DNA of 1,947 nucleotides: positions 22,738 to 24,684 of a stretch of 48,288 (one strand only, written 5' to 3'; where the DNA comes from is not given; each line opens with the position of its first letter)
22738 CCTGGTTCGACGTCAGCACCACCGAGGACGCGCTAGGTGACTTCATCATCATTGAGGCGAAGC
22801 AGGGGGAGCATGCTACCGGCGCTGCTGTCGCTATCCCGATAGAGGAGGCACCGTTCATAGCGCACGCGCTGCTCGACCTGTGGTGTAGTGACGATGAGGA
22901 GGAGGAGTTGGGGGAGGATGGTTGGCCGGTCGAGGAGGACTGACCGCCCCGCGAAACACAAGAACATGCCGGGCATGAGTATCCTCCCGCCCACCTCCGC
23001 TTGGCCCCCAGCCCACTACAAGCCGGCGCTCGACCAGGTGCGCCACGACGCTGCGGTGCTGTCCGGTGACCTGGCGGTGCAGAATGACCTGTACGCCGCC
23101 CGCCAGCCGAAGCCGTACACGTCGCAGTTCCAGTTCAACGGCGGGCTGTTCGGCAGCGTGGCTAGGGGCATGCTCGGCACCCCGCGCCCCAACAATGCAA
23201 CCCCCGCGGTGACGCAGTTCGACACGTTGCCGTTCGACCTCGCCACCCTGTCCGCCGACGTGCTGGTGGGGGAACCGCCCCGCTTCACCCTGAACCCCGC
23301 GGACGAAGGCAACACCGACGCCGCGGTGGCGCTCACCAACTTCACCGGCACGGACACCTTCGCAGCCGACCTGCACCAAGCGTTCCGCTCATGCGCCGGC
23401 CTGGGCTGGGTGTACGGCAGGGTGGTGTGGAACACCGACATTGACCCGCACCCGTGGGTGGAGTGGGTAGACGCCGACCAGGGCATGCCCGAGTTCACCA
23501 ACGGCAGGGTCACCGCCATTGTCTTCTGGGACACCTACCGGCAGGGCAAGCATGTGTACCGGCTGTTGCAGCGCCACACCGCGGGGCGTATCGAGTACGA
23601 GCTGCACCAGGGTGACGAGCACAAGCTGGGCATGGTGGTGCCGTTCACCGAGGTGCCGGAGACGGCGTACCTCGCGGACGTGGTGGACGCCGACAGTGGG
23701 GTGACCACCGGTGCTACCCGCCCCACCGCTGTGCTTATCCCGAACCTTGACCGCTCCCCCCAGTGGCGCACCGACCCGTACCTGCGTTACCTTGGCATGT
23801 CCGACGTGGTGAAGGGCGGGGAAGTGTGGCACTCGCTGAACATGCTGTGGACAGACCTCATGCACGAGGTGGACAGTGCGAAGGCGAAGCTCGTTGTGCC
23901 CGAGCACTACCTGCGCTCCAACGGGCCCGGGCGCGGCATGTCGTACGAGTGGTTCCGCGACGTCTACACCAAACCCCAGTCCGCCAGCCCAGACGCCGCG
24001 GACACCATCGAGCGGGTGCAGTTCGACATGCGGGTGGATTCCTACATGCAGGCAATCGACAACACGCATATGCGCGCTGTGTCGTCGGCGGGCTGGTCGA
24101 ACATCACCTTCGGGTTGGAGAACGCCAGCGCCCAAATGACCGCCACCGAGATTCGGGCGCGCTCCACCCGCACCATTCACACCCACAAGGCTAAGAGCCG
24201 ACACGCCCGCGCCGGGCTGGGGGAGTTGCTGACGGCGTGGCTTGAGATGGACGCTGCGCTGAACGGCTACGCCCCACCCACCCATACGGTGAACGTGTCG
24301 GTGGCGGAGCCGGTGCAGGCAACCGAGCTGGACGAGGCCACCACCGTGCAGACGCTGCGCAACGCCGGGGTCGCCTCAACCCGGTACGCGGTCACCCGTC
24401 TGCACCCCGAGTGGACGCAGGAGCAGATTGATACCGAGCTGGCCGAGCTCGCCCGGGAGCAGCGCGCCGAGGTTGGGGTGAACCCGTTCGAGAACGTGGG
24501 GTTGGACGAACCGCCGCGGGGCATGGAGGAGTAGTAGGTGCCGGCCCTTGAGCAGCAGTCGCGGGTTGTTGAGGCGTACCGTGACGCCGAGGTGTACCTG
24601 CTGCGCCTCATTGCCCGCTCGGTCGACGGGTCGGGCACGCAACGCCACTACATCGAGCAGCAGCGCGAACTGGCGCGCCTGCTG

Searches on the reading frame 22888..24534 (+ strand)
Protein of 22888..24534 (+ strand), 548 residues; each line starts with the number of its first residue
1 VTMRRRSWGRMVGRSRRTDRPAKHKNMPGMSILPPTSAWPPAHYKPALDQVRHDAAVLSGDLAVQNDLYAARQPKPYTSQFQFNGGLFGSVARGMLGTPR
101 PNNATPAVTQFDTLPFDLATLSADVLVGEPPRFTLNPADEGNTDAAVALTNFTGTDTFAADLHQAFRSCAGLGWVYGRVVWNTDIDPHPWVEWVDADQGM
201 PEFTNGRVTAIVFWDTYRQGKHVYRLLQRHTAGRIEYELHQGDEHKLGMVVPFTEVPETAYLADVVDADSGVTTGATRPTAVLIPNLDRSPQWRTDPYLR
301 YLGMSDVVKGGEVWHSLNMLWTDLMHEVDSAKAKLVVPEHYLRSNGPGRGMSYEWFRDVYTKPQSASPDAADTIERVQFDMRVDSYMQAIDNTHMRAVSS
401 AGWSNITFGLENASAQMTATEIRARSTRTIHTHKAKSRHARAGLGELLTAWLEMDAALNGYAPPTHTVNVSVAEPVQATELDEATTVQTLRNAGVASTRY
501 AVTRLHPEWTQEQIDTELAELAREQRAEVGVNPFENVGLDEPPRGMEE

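Call 14: search_dna_similar(query=window:22888-24534:+, collection=phages, mode=protein, max_rows=15)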
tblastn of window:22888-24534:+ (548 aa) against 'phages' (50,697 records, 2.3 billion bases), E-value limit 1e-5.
Records with a match: 91; places in all: 91; records where one place covers at least 80% of the query: 39.
Best place of each record, by identity: <60% 91.
By first word of the organism name: Streptomyces 41; Microbacterium 30; Gordonia 11; Rhodococcus 2; Listeria 2; Micromonospora 1; Corynebacterium 1; Curtobacterium 1; Bacteriophage 1; Lactobacillus 1.
By host as written in the record: Microbacterium foliorum NRRL B-24224 20; Streptomyces sanglieri UNT16F27A 16; Streptomyces venezuelae ATCC 10712 11; Microbacterium foliorum NRRL B-24224 SEA 9; Gordonia rubripertincta NRRL B-16540 6; Streptomyces lividans JI 1326 4; Streptomyces mirabilis NRRL B-2400 3; Rhodococcus equi 2; and 14 more.
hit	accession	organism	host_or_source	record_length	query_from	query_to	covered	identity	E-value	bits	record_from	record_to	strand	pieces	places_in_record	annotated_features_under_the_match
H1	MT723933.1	Streptomyces phage Keanu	Streptomyces lividans JI 1326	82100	24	545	95%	32.3%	1e-52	199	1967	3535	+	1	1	3: portal protein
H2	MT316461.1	Streptomyces phage Galactica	Streptomyces mirabilis NRRL B-2400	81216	24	514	90%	33.3%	2e-54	204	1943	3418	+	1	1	3: portal protein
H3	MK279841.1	Streptomyces phage Hiyaa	Streptomyces lividans JI 1326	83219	24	543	95%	30.4%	1e-49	190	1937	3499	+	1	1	3: portal protein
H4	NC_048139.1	Streptomyces phage Hiyaa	Streptomyces lividans JI 1326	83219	24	543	95%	30.4%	1e-49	190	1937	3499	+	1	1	3: portal protein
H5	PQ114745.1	Streptomyces phage Spocter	Streptomyces lividans JI 1326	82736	24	543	95%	30.2%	2e-49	189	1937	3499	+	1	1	3: portal protein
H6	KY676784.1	Streptomyces phage ToastyFinz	Streptomyces viridochromogenes DSM40736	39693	14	514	91%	31.1%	9e-54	202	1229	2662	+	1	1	portal protein | terminase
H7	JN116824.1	Rhodococcus phage REQ3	Rhodococcus equi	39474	16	543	96%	28.9%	1e-46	181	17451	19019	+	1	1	portal protein | terminase large subunit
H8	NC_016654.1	Rhodococcus phage REQ3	Rhodococcus equi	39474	16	543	96%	28.9%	1e-46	181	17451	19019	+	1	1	portal protein | terminase large subunit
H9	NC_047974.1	Gordonia phage Jace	Rhodococcus erythropolis RIA 643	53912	30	513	88%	31.5%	5e-55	206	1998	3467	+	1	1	3: portal protein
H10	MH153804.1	Gordonia phage Jace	Rhodococcus erythropolis RIA 643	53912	30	513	88%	31.5%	5e-55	206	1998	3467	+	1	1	3: portal protein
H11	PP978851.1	Gordonia phage TinyDot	Gordonia terrae 3612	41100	3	515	94%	29.6%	3e-55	207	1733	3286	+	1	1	3: portal protein | 2: terminase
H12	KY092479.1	Streptomyces phage Ididsumtinwong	Streptomyces venezuelae ATCC 10712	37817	37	515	87%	31.0%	2e-50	192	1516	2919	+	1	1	portal protein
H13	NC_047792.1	Streptomyces phage Ididsumtinwong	Streptomyces venezuelae ATCC 10712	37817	37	515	87%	31.0%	2e-50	192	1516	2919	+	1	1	portal protein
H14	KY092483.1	Streptomyces phage Bioscum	Streptomyces venezuelae ATCC 10712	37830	37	515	87%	31.0%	2e-50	192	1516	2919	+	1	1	portal protein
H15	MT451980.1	Streptomyces phage Ignacio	Streptomyces sanglieri UNT16F27A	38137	37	515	87%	30.6%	1e-45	179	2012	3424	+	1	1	4: portal protein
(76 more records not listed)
